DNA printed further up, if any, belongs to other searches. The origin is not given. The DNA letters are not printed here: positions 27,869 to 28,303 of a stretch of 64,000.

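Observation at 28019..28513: Near-identical C-terminal cytoplasmic tail shared by two unrelated giant ectoproteins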

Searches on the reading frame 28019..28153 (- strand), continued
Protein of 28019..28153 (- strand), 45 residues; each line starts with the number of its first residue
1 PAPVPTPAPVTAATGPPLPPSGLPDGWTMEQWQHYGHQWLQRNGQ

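Call 83: search_protein_families(library=pfam, proteins=[L011:6167-7837:+, L055:7754-10054:+, L055:1383-2822:-, L008:6100-7803:-, L039:9891-10757:+, L011:721-1449:+, L032:6822-7679:-, L017:6116-6865:+, L044:8197-10038:-, L052:2525-3355:+], max_evalue=0.001)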
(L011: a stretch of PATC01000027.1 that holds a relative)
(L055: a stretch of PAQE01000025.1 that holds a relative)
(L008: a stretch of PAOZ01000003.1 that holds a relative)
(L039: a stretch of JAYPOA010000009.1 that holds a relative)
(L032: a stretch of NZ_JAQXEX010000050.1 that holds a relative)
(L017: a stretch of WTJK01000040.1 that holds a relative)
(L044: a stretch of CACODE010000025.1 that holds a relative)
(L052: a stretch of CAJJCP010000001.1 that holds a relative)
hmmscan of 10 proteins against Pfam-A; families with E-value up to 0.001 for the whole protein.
L011:6167-7837:+ (557 aa): 1 family
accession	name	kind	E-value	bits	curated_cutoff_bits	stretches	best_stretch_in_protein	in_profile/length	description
PF00118.29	Cpn60_TCP1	-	1.1e-184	615.2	34.3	1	55-542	1-489/490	TCP-1/cpn60 chaperonin family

L055:7754-10054:+ (767 aa): 2 families
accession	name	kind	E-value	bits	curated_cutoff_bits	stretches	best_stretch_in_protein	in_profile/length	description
PF00258.30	Flavodoxin_1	-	2.1e-57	193.8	25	2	243-365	1-128/143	Flavodoxin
PF13085.11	Fer2_3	-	9.5e-08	32.5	27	1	428-530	2-104/107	2Fe-2S iron-sulfur cluster binding domain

L055:1383-2822:- (480 aa): 0 families

L008:6100-7803:- (568 aa): 4 families
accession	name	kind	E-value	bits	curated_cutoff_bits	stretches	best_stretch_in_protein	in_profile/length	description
PF00271.37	Helicase_C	-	7.2e-23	81.4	23.5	1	338-450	5-109/110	Helicase conserved C-terminal domain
PF00270.35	DEAD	-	1e-20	74.5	26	1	2-156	4-161/167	DEAD/DEAH box helicase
PF04851.21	ResIII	-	1.6e-15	57.8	22.5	1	11-155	23-162/164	Type III restriction enzyme, res subunit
PF22590.2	Cas3-like_C_2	-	0.00025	21.7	27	0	395-451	50-105/106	CRISPR-associated nuclease/helicase Cas3, C-terminal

L039:9891-10757:+ (289 aa): 1 family
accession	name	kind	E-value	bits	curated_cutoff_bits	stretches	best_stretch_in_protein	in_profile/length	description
PF02754.22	CCG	-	1.2e-05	25.8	20.6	0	10-83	4-79/85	Cysteine-rich domain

L011:721-1449:+ (243 aa): 0 families

L032:6822-7679:- (286 aa): 1 family
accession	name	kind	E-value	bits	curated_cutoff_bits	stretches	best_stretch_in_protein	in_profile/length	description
PF02545.19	Maf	-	1.1e-28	100.7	27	1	100-278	2-183/187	Maf-like protein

L017:6116-6865:+ (250 aa): 0 families

L044:8197-10038:- (614 aa): 4 families
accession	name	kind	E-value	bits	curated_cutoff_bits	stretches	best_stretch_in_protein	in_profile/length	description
PF01380.27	SIS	-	6e-51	172.1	25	2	468-595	2-129/131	SIS domain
PF13522.11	GATase_6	-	2.4e-19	70.1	27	1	69-197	8-128/130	Glutamine amidotransferase domain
PF13537.11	GATase_7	-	1.1e-15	58.1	25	1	87-203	9-121/123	Glutamine amidotransferase domain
PF13230.11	GATase_4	-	0.00012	21.6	23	1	69-139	69-137/272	Glutamine amidotransferases class-II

L052:2525-3355:+ (277 aa): 3 families
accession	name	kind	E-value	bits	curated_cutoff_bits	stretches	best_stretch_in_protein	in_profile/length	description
PF06745.19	ATPase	-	1.9e-46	158.7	26.6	1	45-267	1-219/231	KaiC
PF13481.12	AAA_25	-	9.9e-10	38.8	27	1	41-201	11-176/195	AAA domain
PF03796.21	DnaB_C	-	8.1e-05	22.6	27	1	45-125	2-81/255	DnaB-like helicase C terminal domain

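Call 88: search_protein_families(library=pfam, proteins=[L002:11846-12457:+, L002:12465-13784:+], max_evalue=10)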
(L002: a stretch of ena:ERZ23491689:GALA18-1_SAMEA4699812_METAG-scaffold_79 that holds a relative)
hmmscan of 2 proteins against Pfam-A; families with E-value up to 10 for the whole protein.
L002:11846-12457:+ (204 aa): 1 family
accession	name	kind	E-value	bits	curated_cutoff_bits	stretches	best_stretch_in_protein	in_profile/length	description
PF04472.17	SepF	-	0.085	13.5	27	1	127-184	13-67/72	Cell division protein SepF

L002:12465-13784:+ (440 aa): 0 families

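Call 90: search_solved_structures(query=A6, max_evalue=10, show_alignments=3)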
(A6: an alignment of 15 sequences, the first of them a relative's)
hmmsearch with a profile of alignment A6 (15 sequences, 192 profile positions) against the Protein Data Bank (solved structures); distinct sequences matched with E-value up to 10: 2.
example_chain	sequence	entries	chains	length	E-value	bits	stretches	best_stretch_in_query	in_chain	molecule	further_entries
9f19_A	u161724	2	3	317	0.086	15.9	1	36-113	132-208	Ubiquitin carboxyl-terminal hydrolase 30,Ubiquitin carboxyl-terminal hydrolase 14,Ubiquiti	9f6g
1t0f_C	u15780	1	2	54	0.49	13.4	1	94-134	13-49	Transposon Tn7 transposition protein tnsC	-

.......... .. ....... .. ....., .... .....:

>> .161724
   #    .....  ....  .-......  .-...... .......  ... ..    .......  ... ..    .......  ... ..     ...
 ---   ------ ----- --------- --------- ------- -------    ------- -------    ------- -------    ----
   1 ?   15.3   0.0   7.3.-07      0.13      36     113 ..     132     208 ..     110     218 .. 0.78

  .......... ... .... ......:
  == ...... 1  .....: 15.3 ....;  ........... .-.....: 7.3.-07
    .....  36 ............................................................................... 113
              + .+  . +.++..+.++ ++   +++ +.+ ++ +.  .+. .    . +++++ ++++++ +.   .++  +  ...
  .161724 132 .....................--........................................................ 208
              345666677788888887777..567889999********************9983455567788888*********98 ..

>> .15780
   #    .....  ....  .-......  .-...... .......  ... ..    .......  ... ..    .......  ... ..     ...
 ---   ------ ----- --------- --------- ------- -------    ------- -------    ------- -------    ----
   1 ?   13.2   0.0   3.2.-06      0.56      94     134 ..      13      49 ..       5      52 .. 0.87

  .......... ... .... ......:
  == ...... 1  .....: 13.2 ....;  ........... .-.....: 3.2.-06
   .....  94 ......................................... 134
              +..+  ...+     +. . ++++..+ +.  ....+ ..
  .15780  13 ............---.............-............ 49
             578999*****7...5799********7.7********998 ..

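Call 91: search_protein_families(library=pfam, alignment_id=A6, max_evalue=1)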
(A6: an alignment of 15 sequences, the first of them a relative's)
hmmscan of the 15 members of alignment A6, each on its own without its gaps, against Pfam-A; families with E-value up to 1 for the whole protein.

A. member 1, L002:11846-12457:+ (204 aa): 1 family
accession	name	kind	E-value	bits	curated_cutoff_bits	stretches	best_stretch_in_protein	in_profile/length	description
PF04472.17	SepF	-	0.085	13.5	27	1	127-184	13-67/72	Cell division protein SepF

B. families by the number of members that match (of 15 scanned): 3 families
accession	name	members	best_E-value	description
PF24066.1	Hisat_C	3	0.0057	Histidine N-acetyltransferase, C-terminal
PF11773.13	ComGE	1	0.026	Competence system putative prepilin ComGE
PF04472.17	SepF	1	0.085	Cell division protein SepF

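Call 92: search_protein_families(library=ncbifam, alignment_id=A6, max_evalue=1)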
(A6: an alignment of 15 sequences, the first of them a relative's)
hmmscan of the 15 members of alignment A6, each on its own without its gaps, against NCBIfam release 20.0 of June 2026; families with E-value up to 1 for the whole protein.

A. member 1, L002:11846-12457:+ (204 aa): 0 families

B. families by the number of members that match (of 15 scanned): 3 families
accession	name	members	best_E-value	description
NF008154.0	PRK10906.1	1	0.0017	DeoR/GlpR family transcriptional regulator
NF033179.1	TnsA_like_Actin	1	0.048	TnsA-like heteromeric transposase endonuclease subunit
NF005438.0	PRK07027.1-1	1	0.15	cobalamin biosynthesis protein CbiG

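Call 98: list_cluster_members(proteins=[L002:11846-12457:+, L053:6241-6819:+, L065:6364-6936:+, L080:6229-6801:+, L019:6229-6801:+, L044:6238-6807:+])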
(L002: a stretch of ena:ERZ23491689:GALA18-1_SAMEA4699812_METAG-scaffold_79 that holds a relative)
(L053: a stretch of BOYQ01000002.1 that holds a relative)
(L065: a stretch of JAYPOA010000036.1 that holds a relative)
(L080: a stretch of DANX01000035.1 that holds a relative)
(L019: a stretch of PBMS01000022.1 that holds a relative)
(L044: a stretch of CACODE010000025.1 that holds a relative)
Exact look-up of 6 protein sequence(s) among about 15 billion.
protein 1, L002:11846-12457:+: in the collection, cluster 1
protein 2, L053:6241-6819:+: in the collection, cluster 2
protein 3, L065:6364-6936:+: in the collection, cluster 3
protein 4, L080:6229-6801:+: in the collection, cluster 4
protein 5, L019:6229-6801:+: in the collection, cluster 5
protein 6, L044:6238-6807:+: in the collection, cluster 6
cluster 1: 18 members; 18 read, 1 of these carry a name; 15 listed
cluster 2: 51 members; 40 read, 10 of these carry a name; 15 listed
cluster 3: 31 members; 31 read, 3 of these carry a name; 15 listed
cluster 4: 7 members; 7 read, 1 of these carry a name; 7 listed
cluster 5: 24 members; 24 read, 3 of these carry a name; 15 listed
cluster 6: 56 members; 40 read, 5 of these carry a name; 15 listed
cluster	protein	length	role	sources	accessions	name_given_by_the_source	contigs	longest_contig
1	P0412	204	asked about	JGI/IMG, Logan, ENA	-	-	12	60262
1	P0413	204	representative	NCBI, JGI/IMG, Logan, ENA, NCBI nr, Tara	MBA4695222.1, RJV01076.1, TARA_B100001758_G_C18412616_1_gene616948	MAG: hypothetical protein DWC06_03895 [Candidatus Poseidoniales archaeon] | hypothetical protein [Candidatus Poseidoniales archaeon] | strand:- start:11 stop:625 length:615 start_codon:yes stop_codon:yes gene_type:complete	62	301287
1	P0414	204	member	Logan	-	-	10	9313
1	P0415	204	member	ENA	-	-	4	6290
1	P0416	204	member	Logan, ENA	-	-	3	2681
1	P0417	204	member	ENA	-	-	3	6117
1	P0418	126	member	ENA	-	-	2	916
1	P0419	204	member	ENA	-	-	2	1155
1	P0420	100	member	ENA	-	-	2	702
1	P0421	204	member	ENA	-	-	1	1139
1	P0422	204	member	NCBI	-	-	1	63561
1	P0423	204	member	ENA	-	-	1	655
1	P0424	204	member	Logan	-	-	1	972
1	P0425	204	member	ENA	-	-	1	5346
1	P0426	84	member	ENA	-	-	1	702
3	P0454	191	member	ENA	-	-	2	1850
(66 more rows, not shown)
